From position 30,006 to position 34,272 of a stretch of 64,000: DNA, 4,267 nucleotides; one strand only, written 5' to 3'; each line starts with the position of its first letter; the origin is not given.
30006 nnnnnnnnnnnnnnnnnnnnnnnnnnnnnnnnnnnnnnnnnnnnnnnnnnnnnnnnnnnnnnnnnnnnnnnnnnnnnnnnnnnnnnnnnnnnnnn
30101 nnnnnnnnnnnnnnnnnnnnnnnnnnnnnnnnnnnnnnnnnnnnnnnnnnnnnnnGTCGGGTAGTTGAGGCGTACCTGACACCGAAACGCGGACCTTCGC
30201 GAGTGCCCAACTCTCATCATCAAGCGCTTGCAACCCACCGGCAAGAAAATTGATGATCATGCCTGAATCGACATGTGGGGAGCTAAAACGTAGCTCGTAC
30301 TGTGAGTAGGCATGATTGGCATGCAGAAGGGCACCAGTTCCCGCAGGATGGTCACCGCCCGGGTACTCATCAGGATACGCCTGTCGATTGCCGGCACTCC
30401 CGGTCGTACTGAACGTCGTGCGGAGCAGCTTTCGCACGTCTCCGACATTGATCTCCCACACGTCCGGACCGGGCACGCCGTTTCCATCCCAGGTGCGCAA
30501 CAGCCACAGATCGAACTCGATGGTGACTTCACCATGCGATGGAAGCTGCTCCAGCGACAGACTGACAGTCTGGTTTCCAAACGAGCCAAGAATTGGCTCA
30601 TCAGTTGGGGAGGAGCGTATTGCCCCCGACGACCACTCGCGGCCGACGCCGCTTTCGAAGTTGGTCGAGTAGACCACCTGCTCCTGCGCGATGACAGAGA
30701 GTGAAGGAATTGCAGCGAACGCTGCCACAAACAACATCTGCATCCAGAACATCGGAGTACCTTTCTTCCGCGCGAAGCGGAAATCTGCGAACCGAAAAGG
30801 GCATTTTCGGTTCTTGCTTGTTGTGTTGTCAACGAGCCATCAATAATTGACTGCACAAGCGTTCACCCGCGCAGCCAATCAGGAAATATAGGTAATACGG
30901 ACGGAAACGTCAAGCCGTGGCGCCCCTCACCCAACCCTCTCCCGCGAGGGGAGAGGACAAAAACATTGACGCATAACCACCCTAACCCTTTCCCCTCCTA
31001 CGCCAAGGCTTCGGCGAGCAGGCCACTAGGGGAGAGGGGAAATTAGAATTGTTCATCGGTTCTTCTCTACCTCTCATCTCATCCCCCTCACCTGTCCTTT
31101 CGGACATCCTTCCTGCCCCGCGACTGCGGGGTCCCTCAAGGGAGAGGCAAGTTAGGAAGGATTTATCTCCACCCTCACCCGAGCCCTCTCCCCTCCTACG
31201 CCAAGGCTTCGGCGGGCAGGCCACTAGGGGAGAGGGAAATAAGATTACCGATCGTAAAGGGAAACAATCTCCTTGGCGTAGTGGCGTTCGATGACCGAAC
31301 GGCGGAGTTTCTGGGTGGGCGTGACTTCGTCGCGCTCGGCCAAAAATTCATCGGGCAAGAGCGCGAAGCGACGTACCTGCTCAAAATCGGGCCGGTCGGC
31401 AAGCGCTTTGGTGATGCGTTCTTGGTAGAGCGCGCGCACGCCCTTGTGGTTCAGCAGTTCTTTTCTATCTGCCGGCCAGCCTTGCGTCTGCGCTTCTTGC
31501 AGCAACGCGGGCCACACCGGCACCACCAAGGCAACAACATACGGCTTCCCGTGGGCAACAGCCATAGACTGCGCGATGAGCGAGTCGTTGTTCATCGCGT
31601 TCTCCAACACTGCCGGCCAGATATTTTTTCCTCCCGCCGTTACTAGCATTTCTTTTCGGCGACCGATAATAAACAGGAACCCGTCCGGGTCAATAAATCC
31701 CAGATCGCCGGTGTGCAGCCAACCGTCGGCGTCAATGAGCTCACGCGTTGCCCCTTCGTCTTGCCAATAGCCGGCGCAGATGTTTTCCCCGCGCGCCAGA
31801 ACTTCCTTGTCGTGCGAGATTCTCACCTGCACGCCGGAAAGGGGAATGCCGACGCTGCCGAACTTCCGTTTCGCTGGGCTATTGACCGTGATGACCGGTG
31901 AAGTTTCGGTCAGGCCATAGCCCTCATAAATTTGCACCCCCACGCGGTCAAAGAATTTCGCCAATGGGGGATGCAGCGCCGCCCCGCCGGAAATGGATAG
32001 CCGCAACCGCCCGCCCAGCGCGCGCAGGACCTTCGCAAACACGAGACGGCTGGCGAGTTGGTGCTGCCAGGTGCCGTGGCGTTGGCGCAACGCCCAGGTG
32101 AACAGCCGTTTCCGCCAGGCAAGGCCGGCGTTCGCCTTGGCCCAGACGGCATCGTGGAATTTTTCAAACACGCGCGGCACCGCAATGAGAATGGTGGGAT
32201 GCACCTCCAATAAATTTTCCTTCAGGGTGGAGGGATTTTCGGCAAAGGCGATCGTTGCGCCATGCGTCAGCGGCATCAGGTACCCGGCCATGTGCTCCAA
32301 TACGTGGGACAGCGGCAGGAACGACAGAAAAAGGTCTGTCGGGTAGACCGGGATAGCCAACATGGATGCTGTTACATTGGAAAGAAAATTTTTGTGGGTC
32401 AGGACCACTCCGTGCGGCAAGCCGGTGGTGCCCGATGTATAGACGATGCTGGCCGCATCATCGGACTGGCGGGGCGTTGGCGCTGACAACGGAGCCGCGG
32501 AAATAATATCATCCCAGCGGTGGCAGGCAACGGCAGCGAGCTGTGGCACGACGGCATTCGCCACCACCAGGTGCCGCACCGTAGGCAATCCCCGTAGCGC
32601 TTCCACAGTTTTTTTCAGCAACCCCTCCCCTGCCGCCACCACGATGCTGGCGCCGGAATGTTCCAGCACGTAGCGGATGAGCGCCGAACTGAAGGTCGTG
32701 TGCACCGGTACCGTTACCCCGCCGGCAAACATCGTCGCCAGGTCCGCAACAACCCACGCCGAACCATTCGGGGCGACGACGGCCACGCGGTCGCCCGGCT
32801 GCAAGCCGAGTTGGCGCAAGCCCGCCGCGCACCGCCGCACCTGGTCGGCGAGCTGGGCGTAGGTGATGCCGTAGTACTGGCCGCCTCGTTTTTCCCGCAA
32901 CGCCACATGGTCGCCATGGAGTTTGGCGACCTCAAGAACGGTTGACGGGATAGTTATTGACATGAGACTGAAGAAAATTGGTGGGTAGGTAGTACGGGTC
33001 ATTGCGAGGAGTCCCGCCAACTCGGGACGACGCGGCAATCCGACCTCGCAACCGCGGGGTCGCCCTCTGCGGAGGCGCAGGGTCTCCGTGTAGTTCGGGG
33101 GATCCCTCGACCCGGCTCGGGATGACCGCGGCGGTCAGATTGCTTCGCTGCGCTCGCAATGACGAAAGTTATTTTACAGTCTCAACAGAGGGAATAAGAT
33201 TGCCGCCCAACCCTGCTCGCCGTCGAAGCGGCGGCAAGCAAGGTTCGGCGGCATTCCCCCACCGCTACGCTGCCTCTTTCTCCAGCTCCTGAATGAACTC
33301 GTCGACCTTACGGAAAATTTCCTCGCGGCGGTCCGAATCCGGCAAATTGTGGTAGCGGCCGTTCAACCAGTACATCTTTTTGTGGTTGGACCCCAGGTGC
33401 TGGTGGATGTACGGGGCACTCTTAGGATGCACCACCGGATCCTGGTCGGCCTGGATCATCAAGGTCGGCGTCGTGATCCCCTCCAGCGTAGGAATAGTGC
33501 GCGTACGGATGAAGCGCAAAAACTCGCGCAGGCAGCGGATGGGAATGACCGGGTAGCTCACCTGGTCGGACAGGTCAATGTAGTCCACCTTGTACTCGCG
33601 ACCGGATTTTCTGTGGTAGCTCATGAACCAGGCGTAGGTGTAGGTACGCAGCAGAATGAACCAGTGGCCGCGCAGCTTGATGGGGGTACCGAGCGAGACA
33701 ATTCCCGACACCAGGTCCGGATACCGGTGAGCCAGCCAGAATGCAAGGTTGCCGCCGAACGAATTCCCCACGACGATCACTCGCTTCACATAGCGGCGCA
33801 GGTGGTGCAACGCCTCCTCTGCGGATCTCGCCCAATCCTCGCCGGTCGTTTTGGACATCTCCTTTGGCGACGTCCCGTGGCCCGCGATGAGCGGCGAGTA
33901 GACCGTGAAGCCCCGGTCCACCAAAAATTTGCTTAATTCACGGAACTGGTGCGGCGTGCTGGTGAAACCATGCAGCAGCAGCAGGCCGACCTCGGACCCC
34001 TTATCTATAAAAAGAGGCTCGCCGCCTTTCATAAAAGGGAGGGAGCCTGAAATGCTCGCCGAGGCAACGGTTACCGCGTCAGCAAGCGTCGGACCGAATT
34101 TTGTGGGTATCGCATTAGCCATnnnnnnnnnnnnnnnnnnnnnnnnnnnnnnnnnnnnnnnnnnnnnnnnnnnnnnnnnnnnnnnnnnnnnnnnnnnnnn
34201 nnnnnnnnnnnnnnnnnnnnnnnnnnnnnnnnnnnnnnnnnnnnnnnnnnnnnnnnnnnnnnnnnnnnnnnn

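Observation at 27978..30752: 924-aa secreted protein combining a GHSLG lipase/esterase domain with dockerin-like C-terminal repeats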

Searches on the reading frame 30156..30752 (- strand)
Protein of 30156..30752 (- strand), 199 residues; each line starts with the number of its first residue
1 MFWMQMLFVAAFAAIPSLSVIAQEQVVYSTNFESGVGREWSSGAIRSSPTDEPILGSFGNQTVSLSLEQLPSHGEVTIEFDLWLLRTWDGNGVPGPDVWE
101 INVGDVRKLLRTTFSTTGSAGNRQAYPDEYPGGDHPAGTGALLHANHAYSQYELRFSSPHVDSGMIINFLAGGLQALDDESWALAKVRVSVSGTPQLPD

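Call 6: search_protein_families(library=pfam, proteins=[window:30156-30752:-], max_evalue=10)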
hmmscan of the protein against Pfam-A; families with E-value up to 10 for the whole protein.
seq(199 aa): 0 families

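Call 67: search_solved_structures(query=A4, max_evalue=10)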
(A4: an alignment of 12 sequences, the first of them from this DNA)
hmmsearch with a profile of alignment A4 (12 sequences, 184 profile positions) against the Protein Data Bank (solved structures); distinct sequences matched with E-value up to 10: 0.

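Call 69: search_protein_families(library=pfam, alignment_id=A4, max_evalue=1)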
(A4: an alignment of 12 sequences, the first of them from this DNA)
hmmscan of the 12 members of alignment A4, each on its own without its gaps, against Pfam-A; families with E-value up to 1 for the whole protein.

A. member 1, seq(173 aa): 0 families

B. families by the number of members that match (of 12 scanned): 1 family
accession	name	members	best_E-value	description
PF11508.13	DUF3218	1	0.13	Protein of unknown function (DUF3218)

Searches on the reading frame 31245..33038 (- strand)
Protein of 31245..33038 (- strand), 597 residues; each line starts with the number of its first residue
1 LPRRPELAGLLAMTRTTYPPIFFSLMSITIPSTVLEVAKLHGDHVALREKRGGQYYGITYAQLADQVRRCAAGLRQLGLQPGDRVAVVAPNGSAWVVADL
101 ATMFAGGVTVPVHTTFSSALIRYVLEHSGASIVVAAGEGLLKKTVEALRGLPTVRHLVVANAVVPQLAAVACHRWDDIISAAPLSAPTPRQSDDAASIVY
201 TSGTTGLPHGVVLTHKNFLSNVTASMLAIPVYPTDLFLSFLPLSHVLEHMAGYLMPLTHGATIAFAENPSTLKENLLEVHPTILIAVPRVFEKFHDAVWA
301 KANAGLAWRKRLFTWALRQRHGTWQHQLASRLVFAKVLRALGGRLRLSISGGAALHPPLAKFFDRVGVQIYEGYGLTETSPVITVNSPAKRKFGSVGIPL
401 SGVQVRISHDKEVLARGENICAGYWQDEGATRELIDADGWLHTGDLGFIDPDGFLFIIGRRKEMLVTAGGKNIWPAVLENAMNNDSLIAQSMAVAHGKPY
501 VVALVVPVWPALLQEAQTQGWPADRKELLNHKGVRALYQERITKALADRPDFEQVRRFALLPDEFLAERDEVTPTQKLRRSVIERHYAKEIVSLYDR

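Call 16: search_protein_families(library=pfam, proteins=[window:31245-33038:-], max_evalue=0.001)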
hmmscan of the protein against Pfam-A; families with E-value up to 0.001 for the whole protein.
window:31245-33038:- (597 aa): 2 families
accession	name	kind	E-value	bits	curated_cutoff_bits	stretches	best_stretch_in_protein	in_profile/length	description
PF00501.34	AMP-binding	-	6.2e-81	272.6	29.9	1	37-425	4-384/384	AMP-binding enzyme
PF23562.2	AMP-binding_C_3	-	4.6e-08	33.9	20.8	1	464-597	3-122/124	AMP-binding enzyme C-terminal domain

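Call 61: search_protein_families(library=ncbifam, proteins=[window:31245-33038:-], max_evalue=0.00001)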
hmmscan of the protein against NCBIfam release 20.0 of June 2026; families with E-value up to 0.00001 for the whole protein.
window:31245-33038:- (597 aa): 101 families (the best 25 are shown)
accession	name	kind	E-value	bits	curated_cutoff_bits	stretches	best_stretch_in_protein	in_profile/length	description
NF038343.1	ligase_FadD11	exception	2.5e-90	303.5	950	1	32-596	5-582/585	fatty acid--CoA ligase FadD11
NF004837.0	PRK06187.1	subfamily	2.4e-80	270.3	476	2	27-297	7-277/531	long-chain-fatty-acid--CoA ligase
NF005801.1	PRK07656.1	equivalog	6.1e-71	239.6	657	2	29-292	2-265/500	FadD3 family acyl-CoA ligase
NF004114.0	PRK05605.1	equivalog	1.1e-58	198.9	766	3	345-521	340-532/575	long-chain-fatty-acid--CoA ligase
NF005702.0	PRK07514.1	subfamily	1.3e-56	192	558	2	339-497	266-435/506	malonyl-CoA synthase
NF006181.0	PRK08314.1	subfamily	5e-56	190.1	705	2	27-264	18-275/563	long-chain-fatty-acid--CoA ligase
NF005714.0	PRK07529.1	subfamily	1.7e-55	188.6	632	2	345-508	340-519/640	acyl-CoA synthetase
NF009233.0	PRK12583.1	subfamily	2e-54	184.9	832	2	25-268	15-276/558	fatty acid CoA ligase family protein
NF006182.0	PRK08316.1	subfamily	2.7e-53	181.2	663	2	38-271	21-249/523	fatty acyl-CoA synthetase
TIGR01923.1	menE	equivalog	2.2e-52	178.4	330.15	2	345-496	226-382/442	o-succinylbenzoate--CoA ligase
NF005307.0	PRK06839.1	equivalog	8.6e-52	176.4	748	2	345-492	266-423/496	o-succinylbenzoate--CoA ligase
NF002966.0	PRK03640.1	equivalog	1.7e-49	168.8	556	2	349-490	260-410/483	o-succinylbenzoate--CoA ligase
NF041592.1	carboxyl_red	equivalog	9.2e-49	166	1300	1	53-596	73-620/1160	carboxylic acid reductase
NF052269.1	Staph_lig_FadD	equivalog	1.3e-48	165.6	650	2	346-499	268-430/499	long-chain-fatty-acid--CoA ligase FadD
NF004229.0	PRK05677.1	subfamily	7.9e-48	163.2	879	2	344-494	327-487/563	long-chain-fatty-acid--CoA ligase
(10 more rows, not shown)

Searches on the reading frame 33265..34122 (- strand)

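Call 16: search_protein_families(library=pfam, proteins=[window:33265-34122:-], max_evalue=0.001)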
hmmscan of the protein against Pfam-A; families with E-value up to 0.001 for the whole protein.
window:33265-34122:- (285 aa): 9 families
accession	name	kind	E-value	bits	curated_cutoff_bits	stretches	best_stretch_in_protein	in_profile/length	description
PF00561.26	Abhydrolase_1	-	2.6e-23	83.4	25.8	1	47-155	3-106/245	alpha/beta hydrolase fold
PF12146.15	Hydrolase_4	-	5.4e-22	78.7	27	1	47-260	7-234/239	Serine aminopeptidase, S33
PF12697.13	Abhydrolase_6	-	1.6e-14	55.6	26.3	1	47-268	1-213/217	Alpha/beta hydrolase family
PF00326.27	Peptidase_S9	-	1e-06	28.9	22.6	1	89-279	40-208/213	Prolyl oligopeptidase family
PF05577.18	Peptidase_S28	-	6.5e-05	22.4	25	1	113-149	113-149/434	Serine carboxypeptidase S28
PF01738.24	DLH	-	0.00023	21.2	21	0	102-142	85-125/217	Dienelactone hydrolase family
PF20408.4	Abhydrolase_11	-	0.00079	19.6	27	0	98-149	61-110/193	Alpha/beta hydrolase domain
PF00975.26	Thioesterase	-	0.00082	20.1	26.4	0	47-135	3-88/226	Thioesterase domain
PF07224.18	Chlorophyllase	-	0.00098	18.4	26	0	46-134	44-137/301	Chlorophyllase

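Call 61: search_protein_families(library=ncbifam, proteins=[window:33265-34122:-], max_evalue=0.00001)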
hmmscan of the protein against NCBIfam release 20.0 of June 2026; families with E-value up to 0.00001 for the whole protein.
window:33265-34122:- (285 aa): 11 families
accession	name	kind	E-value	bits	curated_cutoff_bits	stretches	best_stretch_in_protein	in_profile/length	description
NF011457.0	PRK14875.1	equivalog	2.7e-11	43.1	307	1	38-141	124-226/372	acetoin dehydrogenase dihydrolipoyllysine-residue acetyltransferase subunit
NF050089.1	i_nPHAscl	equivalog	3.3e-11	42.8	300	1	42-152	16-122/288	intracellular short-chain-length polyhydroxyalkanoate depolymerase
NF002938.0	PRK03592.1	equivalog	8.8e-10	38.4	241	1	37-148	23-131/298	haloalkane dehalogenase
NF051488.1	bifunc_PcaDC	exception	9.9e-10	38.1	390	1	72-148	39-113/375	bifunctional 3-oxoadipate enol-lactonase/4-carboxymuconolactone decarboxylase PcaDC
TIGR03695.1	menH_SHCHC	equivalog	1.1e-09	38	208.55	1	47-142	5-100/252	2-succinyl-6-hydroxy-2,4-cyclohexadiene-1-carboxylate synthase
NF002043.0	PRK00870.1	subfamily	3.8e-09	36.4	265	0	38-146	38-148/302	haloalkane dehalogenase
TIGR02427.1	protocat_pcaD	equivalog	1.3e-08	34.5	255.85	1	80-150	48-116/251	3-oxoadipate enol-lactonase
TIGR01738.1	bioH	equivalog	3.4e-08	33.4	206.95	0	46-145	6-97/245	pimeloyl-ACP methyl ester esterase BioH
TIGR01250.1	pro_imino_pep_2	subfamily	3.3e-07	30.2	167.65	0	40-142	21-125/288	proline iminopeptidase-family hydrolase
TIGR03056.1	bchO_mg_che_rel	equivalog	7e-07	28.5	172.55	0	46-135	30-117/278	alpha/beta fold hydrolase BchO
NF045948.1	ProImpepThrmp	equivalog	1.5e-06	27.9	500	0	43-143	24-126/291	proline iminopeptidase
